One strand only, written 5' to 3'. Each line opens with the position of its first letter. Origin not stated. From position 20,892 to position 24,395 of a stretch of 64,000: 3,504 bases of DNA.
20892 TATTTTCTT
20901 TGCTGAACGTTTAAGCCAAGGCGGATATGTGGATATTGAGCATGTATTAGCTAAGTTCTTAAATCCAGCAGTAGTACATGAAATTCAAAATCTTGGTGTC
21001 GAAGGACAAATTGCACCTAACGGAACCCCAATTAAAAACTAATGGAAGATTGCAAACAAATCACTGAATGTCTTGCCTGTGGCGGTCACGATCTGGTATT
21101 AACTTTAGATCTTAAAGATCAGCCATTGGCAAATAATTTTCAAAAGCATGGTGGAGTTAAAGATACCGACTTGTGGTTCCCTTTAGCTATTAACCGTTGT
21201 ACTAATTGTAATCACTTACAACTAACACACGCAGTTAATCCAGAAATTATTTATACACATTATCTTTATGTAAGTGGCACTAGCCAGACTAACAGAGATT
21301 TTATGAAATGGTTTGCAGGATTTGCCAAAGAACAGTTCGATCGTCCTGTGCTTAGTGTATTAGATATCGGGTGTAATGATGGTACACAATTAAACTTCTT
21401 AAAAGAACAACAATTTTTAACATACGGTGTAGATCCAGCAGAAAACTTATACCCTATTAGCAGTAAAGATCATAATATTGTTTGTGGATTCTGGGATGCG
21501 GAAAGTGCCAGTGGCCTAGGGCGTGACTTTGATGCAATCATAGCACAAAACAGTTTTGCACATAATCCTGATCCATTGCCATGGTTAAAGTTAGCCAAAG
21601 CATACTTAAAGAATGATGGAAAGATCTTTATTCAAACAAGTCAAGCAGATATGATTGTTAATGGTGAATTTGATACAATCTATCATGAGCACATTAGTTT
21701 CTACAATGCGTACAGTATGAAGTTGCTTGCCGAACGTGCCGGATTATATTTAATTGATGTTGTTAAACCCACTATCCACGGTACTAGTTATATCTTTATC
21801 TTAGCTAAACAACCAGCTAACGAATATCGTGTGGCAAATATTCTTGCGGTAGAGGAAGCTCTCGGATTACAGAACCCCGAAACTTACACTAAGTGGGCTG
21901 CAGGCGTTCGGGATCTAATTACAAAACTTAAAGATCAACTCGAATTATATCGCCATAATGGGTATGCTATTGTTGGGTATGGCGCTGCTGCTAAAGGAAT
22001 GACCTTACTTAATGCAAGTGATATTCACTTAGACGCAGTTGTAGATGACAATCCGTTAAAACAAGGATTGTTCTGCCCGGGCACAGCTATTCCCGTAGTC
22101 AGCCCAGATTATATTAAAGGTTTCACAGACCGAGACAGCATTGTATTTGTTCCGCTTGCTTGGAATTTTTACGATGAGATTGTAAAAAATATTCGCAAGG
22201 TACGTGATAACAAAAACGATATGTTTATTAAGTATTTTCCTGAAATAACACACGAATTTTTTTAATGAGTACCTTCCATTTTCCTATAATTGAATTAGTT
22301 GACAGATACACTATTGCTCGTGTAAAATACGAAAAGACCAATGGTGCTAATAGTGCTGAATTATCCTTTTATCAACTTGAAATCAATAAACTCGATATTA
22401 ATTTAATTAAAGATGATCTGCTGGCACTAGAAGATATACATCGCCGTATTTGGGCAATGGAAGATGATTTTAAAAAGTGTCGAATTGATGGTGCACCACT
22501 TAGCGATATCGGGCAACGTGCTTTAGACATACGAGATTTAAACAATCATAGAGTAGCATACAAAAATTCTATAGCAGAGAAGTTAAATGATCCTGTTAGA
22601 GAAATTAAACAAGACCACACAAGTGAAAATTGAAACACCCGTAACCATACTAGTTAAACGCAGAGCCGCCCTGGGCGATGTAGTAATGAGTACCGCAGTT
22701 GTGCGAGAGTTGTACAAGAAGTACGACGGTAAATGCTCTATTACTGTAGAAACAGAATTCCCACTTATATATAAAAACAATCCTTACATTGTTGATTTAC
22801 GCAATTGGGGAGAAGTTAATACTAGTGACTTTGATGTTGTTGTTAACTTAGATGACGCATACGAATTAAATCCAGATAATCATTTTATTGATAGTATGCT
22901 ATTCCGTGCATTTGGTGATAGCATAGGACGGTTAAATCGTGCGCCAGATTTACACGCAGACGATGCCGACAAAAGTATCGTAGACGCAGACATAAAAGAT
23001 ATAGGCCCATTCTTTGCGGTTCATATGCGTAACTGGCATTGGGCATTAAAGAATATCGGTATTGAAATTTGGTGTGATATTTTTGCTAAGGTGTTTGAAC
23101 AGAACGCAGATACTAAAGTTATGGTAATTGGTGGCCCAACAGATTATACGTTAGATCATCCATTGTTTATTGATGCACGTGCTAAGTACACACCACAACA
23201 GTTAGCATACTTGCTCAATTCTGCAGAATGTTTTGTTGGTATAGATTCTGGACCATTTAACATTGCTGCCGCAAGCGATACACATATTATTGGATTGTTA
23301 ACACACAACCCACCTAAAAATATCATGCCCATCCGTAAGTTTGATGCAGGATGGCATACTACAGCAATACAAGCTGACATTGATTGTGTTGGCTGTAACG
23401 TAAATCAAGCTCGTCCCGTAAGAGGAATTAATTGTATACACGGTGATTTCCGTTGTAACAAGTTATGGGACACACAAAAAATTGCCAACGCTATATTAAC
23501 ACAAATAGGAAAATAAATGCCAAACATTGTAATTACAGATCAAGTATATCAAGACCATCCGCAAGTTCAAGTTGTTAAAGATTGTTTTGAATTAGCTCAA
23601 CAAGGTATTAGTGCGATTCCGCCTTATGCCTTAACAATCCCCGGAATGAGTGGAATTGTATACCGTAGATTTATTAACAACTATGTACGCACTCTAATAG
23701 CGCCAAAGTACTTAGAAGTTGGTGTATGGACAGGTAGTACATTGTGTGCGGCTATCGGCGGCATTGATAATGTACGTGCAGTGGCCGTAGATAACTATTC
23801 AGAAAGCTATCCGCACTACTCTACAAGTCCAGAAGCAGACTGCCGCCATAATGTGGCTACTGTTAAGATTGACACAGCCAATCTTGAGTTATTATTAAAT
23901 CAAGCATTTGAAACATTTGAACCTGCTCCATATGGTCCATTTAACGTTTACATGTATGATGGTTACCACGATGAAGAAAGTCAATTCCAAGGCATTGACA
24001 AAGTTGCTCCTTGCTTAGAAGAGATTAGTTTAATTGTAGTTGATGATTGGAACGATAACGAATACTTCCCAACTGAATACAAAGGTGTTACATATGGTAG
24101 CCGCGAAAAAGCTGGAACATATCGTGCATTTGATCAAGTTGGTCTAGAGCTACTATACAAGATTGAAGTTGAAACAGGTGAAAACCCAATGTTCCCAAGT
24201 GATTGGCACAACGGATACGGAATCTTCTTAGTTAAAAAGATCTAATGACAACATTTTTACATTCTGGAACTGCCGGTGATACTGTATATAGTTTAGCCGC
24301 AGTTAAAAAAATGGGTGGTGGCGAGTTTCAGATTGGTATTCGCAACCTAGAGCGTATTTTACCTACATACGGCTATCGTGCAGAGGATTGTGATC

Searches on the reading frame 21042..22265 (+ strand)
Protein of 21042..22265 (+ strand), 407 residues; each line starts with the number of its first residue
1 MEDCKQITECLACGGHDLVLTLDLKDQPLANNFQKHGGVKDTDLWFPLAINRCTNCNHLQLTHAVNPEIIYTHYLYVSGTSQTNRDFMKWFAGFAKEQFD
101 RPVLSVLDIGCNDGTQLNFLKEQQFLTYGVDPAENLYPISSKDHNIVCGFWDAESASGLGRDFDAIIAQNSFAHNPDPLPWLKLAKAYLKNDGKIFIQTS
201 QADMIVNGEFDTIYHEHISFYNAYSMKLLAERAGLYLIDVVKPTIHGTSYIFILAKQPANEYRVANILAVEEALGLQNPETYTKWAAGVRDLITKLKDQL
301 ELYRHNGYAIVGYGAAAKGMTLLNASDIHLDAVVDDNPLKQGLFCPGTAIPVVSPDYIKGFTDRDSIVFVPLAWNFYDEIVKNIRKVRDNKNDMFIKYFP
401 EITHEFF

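Call 87: search_protein_families(library=pfam, proteins=[window:21042-22265:+], max_evalue=0.001)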
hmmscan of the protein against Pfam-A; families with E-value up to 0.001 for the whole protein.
window:21042-22265:+ (407 aa): 6 families
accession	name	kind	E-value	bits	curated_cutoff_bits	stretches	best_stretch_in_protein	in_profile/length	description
PF08484.17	Methyltransf_14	-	1.6e-31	109.7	23.5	1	245-398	2-158/160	C-methyltransferase C-terminal domain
PF13489.12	Methyltransf_23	-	2.8e-20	73.1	27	1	92-238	14-162/164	Methyltransferase domain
PF08421.16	Methyltransf_13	-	6.5e-15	55.5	31.3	1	10-71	1-62/62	Putative zinc binding domain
PF08242.18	Methyltransf_12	-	7.9e-07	30.2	30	1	107-195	1-98/98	Methyltransferase domain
PF08241.18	Methyltransf_11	-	2.4e-05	25.3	21.2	1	107-197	1-95/95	Methyltransferase domain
PF13649.12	Methyltransf_25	-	2.9e-05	25.1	27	1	106-193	1-97/97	Methyltransferase domain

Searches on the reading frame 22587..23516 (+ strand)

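Call 87: search_protein_families(library=pfam, proteins=[window:22587-23516:+], max_evalue=0.001)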
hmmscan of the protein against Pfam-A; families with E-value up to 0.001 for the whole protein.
window:22587-23516:+ (309 aa): 1 family
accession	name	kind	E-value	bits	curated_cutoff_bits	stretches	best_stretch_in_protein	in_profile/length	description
PF01075.23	Glyco_transf_9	-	8.5e-07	29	22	1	204-251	175-222/247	Glycosyltransferase family 9 (heptosyltransferase)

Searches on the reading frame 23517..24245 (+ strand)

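Call 87: search_protein_families(library=pfam, proteins=[window:23517-24245:+], max_evalue=0.001)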
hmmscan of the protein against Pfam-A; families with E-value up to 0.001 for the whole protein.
window:23517-24245:+ (242 aa): 1 family
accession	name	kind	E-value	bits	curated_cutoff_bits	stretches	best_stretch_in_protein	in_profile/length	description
PF13578.12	Methyltransf_24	-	2.3e-06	28.9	26.3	1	66-178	1-105/105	Methyltransferase domain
